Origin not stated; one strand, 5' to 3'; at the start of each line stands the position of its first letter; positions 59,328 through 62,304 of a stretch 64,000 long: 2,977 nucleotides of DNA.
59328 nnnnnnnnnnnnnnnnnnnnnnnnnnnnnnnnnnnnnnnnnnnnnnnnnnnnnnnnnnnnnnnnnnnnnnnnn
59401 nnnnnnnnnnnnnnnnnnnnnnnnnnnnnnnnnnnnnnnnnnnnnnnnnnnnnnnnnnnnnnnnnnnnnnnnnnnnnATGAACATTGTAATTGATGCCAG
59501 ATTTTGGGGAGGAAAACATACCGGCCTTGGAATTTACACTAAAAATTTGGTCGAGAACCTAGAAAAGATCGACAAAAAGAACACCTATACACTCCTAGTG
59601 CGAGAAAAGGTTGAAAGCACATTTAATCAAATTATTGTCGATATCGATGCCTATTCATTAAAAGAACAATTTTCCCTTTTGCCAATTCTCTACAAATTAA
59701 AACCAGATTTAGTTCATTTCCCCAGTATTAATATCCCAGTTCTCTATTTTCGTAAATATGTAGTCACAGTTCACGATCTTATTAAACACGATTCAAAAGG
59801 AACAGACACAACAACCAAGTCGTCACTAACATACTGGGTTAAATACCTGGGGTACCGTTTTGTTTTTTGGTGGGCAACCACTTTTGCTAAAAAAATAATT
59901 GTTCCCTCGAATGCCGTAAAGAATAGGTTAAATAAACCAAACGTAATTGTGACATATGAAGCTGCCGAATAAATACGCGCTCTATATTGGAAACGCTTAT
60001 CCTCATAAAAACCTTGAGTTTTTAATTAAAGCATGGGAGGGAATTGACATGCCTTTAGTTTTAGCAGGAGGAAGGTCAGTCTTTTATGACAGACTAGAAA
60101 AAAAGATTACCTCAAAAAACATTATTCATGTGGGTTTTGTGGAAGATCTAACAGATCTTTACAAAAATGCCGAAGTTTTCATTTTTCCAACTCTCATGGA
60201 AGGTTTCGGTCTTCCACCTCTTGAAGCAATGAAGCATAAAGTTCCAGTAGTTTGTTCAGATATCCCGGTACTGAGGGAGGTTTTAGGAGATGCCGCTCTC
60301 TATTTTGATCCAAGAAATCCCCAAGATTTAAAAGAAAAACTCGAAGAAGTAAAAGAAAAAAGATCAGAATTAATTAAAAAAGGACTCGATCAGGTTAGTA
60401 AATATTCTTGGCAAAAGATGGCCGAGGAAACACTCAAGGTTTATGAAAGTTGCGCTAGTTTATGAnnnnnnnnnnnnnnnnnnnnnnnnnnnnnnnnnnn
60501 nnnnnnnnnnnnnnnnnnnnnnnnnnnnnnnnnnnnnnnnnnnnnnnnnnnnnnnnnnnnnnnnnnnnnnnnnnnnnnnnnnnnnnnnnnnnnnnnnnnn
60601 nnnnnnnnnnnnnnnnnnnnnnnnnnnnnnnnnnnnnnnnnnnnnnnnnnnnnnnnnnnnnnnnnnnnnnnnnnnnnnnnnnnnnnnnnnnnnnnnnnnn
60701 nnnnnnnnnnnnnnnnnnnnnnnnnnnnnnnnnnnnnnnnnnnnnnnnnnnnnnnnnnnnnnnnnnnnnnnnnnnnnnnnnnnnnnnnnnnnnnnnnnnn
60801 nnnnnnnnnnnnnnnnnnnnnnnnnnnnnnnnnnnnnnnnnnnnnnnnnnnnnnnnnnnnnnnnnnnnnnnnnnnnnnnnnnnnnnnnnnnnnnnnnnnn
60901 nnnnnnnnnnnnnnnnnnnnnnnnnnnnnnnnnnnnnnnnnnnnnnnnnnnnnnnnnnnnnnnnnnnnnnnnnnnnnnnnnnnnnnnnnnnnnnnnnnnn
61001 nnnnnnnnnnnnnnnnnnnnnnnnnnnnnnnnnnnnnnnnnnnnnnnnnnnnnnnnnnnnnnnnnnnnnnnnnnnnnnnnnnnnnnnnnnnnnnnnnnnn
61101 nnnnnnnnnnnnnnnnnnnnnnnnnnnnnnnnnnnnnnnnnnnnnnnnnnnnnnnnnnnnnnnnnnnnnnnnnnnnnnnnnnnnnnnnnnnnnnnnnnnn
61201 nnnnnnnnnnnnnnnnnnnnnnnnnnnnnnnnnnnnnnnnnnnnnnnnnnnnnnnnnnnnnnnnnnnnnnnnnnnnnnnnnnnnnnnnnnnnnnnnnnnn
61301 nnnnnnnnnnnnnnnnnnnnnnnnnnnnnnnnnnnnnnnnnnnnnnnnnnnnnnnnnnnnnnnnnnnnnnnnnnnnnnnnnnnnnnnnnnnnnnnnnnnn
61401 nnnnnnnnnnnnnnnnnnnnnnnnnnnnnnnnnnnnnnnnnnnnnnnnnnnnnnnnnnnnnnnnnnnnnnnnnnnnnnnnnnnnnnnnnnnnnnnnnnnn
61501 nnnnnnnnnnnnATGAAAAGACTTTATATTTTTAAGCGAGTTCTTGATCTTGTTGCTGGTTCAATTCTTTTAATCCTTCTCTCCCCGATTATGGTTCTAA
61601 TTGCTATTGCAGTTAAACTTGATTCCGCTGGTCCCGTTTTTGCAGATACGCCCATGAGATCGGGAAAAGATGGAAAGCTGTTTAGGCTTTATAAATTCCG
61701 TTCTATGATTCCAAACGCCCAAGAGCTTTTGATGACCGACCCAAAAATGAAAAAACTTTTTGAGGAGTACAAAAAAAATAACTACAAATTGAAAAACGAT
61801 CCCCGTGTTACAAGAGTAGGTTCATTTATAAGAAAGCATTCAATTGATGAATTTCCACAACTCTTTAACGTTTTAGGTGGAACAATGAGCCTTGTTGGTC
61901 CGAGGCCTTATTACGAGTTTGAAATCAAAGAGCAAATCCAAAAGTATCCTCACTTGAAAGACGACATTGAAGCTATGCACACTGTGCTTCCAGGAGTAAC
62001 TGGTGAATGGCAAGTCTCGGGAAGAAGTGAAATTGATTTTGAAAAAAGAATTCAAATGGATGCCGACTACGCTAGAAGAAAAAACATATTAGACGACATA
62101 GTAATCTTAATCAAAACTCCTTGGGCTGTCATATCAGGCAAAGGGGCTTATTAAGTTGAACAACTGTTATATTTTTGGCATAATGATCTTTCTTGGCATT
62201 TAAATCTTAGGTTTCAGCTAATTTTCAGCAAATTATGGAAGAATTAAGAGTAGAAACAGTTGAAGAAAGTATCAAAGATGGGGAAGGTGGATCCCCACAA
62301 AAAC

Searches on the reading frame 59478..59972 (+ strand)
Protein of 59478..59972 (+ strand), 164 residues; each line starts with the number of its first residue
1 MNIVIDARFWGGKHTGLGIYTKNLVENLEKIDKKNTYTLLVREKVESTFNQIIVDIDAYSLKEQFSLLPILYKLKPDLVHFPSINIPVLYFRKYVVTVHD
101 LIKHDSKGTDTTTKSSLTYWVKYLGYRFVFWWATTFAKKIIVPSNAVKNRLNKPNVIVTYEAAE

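Call 25: search_protein_families(library=pfam, proteins=[window:59478-59972:+], max_evalue=0.001)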
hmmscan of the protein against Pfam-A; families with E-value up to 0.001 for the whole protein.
window:59478-59972:+ (164 aa): 1 family
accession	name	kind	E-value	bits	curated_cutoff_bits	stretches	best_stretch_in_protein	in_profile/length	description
PF13439.12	Glyco_transf_4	-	8.6e-07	29.6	28.5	1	59-153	56-150/170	Glycosyltransferase Family 4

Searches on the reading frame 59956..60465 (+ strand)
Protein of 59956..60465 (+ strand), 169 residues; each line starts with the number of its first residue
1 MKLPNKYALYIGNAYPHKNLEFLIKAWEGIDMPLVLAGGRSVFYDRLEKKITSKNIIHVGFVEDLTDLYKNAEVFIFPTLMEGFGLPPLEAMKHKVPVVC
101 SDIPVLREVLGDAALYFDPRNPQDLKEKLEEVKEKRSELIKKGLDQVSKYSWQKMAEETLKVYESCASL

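Call 25: search_protein_families(library=pfam, proteins=[window:59956-60465:+], max_evalue=0.001)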
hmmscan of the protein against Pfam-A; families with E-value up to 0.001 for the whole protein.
window:59956-60465:+ (169 aa): 4 families
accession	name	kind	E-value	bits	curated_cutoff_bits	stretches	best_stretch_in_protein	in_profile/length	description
PF00534.26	Glycos_transf_1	-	1.9e-28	99.6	26.4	1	5-136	15-159/172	Glycosyl transferases group 1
PF13692.12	Glyco_trans_1_4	-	1.3e-25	90.8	27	1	6-132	2-139/142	Glycosyl transferases group 1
PF20706.3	GT4-conflict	-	1.1e-07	31.6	26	1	63-111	273-321/385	Family 4 Glycosyltransferase in conflict systems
PF13524.12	Glyco_trans_1_2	-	0.00064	20.1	25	1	22-160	4-143/144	Glycosyl transferase-like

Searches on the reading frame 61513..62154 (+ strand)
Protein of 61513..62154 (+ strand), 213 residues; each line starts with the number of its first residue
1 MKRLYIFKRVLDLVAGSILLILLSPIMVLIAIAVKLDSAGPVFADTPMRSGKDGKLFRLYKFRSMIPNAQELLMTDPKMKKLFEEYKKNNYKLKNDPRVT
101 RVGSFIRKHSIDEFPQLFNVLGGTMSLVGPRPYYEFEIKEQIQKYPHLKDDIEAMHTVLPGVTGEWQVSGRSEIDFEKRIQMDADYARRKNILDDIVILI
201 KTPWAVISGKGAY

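Call 26: search_protein_families(library=pfam, proteins=[window:61513-62154:+], max_evalue=1)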
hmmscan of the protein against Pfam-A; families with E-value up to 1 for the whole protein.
window:61513-62154:+ (213 aa): 1 family
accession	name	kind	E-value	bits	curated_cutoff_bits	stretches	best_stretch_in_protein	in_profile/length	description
PF02397.22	Bac_transf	-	6e-59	199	27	1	8-207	1-178/179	Bacterial sugar transferase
